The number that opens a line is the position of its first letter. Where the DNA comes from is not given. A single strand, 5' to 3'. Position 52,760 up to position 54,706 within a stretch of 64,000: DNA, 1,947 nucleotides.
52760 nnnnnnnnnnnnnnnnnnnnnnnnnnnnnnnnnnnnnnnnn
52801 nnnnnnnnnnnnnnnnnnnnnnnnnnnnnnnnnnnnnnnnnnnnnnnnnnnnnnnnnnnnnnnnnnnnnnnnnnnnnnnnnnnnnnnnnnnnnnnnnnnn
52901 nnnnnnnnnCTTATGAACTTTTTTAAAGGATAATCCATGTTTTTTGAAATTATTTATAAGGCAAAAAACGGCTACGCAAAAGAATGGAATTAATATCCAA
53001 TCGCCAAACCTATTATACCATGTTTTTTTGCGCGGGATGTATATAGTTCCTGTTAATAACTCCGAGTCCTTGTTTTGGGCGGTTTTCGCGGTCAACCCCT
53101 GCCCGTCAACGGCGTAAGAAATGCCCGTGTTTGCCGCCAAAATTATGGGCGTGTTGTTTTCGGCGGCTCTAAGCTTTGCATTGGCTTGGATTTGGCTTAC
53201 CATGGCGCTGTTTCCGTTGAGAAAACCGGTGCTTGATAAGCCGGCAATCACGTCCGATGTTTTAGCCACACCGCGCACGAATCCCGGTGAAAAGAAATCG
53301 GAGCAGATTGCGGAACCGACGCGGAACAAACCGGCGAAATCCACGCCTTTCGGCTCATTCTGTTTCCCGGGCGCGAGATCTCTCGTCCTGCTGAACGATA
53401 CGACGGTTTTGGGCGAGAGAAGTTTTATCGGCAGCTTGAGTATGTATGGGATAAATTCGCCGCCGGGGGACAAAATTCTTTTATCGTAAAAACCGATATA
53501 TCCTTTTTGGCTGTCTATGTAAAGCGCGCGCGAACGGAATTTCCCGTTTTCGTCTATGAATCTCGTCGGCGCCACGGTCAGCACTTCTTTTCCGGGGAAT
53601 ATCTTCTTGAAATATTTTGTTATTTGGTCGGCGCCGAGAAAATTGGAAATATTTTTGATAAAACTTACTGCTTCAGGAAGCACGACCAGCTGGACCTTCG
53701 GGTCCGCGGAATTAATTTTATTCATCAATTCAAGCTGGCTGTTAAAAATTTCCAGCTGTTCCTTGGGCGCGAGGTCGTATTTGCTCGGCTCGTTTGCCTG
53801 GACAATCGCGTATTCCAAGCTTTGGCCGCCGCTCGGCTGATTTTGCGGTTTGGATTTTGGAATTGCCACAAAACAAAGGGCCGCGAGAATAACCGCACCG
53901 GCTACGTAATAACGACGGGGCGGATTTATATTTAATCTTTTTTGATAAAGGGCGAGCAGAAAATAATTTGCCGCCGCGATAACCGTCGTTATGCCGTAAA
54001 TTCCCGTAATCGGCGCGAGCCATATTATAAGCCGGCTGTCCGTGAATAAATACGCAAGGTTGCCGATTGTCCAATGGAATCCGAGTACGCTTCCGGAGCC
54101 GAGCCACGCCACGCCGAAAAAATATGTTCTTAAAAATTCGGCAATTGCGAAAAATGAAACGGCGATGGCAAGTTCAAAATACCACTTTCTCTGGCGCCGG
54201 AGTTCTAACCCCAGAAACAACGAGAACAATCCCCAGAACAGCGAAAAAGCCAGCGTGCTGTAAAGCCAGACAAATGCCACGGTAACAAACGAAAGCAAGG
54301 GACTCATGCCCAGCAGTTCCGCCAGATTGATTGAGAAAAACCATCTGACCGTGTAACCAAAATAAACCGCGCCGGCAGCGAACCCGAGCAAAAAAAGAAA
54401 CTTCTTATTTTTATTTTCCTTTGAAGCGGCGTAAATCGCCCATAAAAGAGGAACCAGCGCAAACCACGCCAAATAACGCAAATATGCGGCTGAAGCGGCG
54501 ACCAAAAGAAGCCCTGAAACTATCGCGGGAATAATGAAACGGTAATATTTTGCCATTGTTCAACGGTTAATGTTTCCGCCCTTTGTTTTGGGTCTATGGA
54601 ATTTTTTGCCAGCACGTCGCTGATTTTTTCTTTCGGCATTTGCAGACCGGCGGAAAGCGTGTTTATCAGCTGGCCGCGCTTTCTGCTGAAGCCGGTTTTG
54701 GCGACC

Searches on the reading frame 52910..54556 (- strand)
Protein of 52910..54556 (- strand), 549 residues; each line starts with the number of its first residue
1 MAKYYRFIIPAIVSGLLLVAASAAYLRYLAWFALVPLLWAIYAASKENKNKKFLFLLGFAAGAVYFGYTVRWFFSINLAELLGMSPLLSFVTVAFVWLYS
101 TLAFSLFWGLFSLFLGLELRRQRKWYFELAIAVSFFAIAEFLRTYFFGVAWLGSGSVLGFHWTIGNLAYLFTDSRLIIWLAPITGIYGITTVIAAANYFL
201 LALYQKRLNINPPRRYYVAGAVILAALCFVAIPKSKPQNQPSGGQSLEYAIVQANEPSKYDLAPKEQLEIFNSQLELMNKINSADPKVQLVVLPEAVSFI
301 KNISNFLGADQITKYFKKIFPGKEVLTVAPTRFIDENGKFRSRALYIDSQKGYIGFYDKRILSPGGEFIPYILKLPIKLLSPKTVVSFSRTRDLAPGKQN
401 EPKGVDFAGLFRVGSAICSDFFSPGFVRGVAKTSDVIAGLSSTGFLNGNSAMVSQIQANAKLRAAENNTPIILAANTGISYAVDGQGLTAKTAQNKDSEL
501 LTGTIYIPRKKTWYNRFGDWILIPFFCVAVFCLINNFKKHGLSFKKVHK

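Call 47: search_protein_families(library=pfam, proteins=[window:52910-54556:-], max_evalue=0.001)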
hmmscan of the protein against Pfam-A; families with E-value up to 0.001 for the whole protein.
window:52910-54556:- (549 aa): 2 families
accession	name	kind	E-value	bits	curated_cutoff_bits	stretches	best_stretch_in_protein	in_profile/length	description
PF20154.4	LNT_N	-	1.4e-11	45.3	27.1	1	14-197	1-157/159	Apolipoprotein N-acyltransferase N-terminal domain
PF00795.27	CN_hydrolase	-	5.4e-09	36.2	23.2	1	251-506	4-247/256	Carbon-nitrogen hydrolase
